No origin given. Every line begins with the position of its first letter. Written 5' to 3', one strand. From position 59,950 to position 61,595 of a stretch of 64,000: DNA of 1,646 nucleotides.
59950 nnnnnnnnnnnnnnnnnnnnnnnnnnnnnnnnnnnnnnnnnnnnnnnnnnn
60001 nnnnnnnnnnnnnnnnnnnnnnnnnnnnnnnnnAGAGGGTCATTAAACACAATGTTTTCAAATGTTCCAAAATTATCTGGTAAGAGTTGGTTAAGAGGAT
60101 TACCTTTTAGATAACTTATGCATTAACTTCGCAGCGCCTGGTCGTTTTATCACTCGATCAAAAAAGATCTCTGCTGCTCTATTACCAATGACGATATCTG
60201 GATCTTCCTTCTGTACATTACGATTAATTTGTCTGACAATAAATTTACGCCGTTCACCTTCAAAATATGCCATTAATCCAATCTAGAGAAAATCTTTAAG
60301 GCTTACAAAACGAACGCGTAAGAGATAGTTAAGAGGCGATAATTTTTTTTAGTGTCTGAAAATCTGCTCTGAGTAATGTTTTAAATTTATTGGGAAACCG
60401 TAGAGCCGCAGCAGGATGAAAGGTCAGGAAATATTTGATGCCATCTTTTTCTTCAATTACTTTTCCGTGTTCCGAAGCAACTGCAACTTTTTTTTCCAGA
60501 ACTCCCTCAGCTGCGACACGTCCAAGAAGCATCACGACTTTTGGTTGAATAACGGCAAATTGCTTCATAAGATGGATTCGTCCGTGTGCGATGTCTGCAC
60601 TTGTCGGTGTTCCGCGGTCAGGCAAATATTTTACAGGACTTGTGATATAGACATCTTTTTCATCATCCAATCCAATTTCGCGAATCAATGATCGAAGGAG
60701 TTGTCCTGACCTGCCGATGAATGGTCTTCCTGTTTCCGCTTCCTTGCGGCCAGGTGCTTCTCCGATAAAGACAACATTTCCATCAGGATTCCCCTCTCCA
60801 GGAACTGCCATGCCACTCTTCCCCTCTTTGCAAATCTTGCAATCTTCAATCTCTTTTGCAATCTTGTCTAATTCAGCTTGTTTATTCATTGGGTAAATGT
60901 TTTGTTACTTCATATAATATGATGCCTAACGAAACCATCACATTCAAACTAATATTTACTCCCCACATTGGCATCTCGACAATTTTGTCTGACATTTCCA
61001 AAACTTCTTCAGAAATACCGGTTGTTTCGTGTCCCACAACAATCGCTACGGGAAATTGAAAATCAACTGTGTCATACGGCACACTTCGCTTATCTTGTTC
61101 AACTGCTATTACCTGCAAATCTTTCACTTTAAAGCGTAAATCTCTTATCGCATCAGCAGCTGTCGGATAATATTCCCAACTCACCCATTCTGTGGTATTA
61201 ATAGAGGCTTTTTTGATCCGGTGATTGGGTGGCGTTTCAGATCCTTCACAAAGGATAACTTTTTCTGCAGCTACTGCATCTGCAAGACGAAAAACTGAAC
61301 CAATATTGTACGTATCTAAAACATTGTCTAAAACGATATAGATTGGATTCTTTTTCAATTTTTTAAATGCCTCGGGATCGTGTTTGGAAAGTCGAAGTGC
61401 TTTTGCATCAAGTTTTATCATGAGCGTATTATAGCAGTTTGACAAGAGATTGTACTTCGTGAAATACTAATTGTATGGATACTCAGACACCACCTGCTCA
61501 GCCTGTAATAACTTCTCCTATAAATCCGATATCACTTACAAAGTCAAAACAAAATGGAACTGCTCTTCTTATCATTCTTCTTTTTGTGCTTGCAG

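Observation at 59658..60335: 18-nt direct-repeat element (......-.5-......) at fixed distance upstream of three consecutive promoters, each overlapping the preceding gene's stop codon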

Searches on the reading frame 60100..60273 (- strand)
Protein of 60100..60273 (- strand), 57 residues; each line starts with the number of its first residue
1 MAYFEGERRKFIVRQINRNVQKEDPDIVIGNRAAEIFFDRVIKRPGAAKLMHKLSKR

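Call 10: search_protein_families(library=pfam, max_evalue=0.1, proteins=[window:60100-60273:-])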
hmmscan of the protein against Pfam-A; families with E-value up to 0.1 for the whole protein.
window:60100-60273:- (57 aa): 0 families

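Call 31: find_homologous_proteins(query=window:60100-60270:-, max_evalue=1)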
Query window:60100-60270:- (56 aa): 1 proteins with E <= 1 among 1 candidates.
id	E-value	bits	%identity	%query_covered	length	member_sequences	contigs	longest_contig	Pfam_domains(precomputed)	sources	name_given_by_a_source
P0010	8.5e-29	115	100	100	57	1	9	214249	-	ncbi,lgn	-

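Call 37: predict_structure(protein=window:60100-60270:-)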
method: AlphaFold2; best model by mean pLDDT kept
length: 56 residues; sequences in the alignment: 1
mean_pLDDT: 76.3   pTM: 0.51
mean pLDDT of the five models: 76.3, 76.3, 75.6, 69.1, 56.1
residues with pLDDT >= 90: 0; 70-90: 40; 50-70: 16; < 50: 0
segments of 3 or more residues with pLDDT < 50: none
pLDDT, mean of each block of 10 residues (from residue 1): 76 85 81 81 68 60
secondary structure, 60 per line:
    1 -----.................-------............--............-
elements in order: H6-22 H30-41 H44-55

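Call 50: fold_search(model_id=the predicted structure, library=pdb)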
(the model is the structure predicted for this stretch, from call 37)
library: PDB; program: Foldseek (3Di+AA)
matches with E <= 10: 94; with E <= 0.001: 0
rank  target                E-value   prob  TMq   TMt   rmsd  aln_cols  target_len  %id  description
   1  5i27_B                2.4e+00  0.57  0.53  0.36   1.2        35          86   20  Crystal structure of non-myristoylated MMTV matrix protein (released 2017-06-28)
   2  2ly4_MODEL_1_A        3.6e+00  0.15  0.47  0.34   4.0        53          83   19  HMGB1-facilitated p53 DNA binding occurs via HMG-box/p53 transactivation domain interaction and is regulated b (released 2012-10-31)
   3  4qlc_D                3.6e+00  0.12  0.41  0.28   7.7        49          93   24  Crystal structure of chromatosome at 3.5 angstrom resolution (released 2015-07-22)
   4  8xjv_Ag               4.2e+00  0.12  0.41  0.25   7.6        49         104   24  Structural basis for the linker histone H5-nucleosome binding and chromatin compaction (released 2024-09-11)
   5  5g2e_D                4.2e+00  0.11  0.40  0.28   7.6        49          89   24  Structure of the Nap1 H2A H2B complex (released 2016-08-03)
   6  8xjv_Ab               4.2e+00  0.10  0.40  0.22   7.8        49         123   24  Structural basis for the linker histone H5-nucleosome binding and chromatin compaction (released 2024-09-11)
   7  8q15_C                4.5e+00  0.11  0.42  0.30   7.5        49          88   24  CryoEM structure of canonical rice nucleosome core particle (released 2025-02-05)
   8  6y5d_P                4.5e+00  0.11  0.39  0.28   7.6        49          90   22  Structure of human cGAS (K394E) bound to the nucleosome (released 2020-09-23)
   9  4x23_R                4.5e+00  0.10  0.41  0.29   7.7        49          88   24  CRYSTAL STRUCTURE OF CENP-C IN COMPLEX WITH THE NUCLEOSOME CORE PARTICLE (released 2014-12-10)
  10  4qlc_H                4.5e+00  0.10  0.41  0.28   7.6        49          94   24  Crystal structure of chromatosome at 3.5 angstrom resolution (released 2015-07-22)
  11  5i27_A                4.8e+00  0.28  0.57  0.39   2.3        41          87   17  Crystal structure of non-myristoylated MMTV matrix protein (released 2017-06-28)
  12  6kbb_A                4.8e+00  0.07  0.32  0.23   8.3        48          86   19  Role of the DEF/Y motif of Swc5 in histone H2A.Z deposition (released 2020-01-29)
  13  7kbd_H                5.1e+00  0.10  0.41  0.28   7.7        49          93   24  Nucleosome in interphase chromosome formed in Xenopus egg extract (oligo fraction) (released 2021-09-15)
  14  5jrg_D                5.1e+00  0.10  0.40  0.27   7.6        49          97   22  Crystal structure of the nucleosome containing the DNA with tetrahydrofuran (THF) (released 2017-03-08)
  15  4x23_D                5.1e+00  0.09  0.41  0.29   7.6        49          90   24  CRYSTAL STRUCTURE OF CENP-C IN COMPLEX WITH THE NUCLEOSOME CORE PARTICLE (released 2014-12-10)
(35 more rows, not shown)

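Call 65: search_protein_families(library=padloc, max_evalue=0.01, proteins=[window:60100-60273:-])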
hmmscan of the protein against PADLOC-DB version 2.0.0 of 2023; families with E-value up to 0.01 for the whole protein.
window:60100-60273:- (57 aa): 0 families

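Call 76: search_solved_structures(query=A4, max_evalue=10)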
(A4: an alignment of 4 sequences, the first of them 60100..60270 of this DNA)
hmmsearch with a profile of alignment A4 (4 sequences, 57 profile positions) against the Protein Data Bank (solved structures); distinct sequences matched with E-value up to 10: 1.
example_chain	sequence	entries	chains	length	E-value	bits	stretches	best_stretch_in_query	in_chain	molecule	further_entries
5zum_A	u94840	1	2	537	1.3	12.6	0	32-49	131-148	dipeptidyl-peptidase III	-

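Call 77: search_protein_families(library=ncbifam, max_evalue=0.1, proteins=[window:60100-60273:-])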
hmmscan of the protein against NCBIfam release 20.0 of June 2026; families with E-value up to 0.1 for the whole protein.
window:60100-60273:- (57 aa): 0 families

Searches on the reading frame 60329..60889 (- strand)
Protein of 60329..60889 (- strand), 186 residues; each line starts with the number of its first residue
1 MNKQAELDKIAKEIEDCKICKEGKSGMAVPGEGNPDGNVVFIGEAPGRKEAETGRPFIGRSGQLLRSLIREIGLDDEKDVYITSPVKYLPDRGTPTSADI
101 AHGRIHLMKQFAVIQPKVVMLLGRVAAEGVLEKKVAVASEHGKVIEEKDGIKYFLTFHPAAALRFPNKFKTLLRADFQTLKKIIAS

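Call 10: search_protein_families(library=pfam, max_evalue=0.1, proteins=[window:60329-60889:-])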
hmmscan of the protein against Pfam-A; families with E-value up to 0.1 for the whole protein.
window:60329-60889:- (186 aa): 1 family
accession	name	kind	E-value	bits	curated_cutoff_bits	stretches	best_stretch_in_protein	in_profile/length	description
PF03167.25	UDG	-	1.1e-30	107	24.3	1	30-173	1-133/141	Uracil DNA glycosylase superfamily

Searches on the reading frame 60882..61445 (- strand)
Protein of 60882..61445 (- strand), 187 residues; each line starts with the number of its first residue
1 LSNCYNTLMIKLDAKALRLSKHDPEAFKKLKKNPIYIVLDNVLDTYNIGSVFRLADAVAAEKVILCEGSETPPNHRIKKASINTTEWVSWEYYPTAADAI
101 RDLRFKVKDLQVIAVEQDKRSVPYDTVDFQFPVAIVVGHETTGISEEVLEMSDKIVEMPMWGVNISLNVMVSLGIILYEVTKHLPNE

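Call 10: search_protein_families(library=pfam, max_evalue=0.1, proteins=[window:60882-61445:-])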
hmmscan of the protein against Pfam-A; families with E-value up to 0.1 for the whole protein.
window:60882-61445:- (187 aa): 1 family
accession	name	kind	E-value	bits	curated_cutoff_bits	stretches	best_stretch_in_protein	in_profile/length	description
PF00588.24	SpoU_methylase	-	2.9e-32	112.1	29.7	1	35-178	2-142/142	SpoU rRNA Methylase family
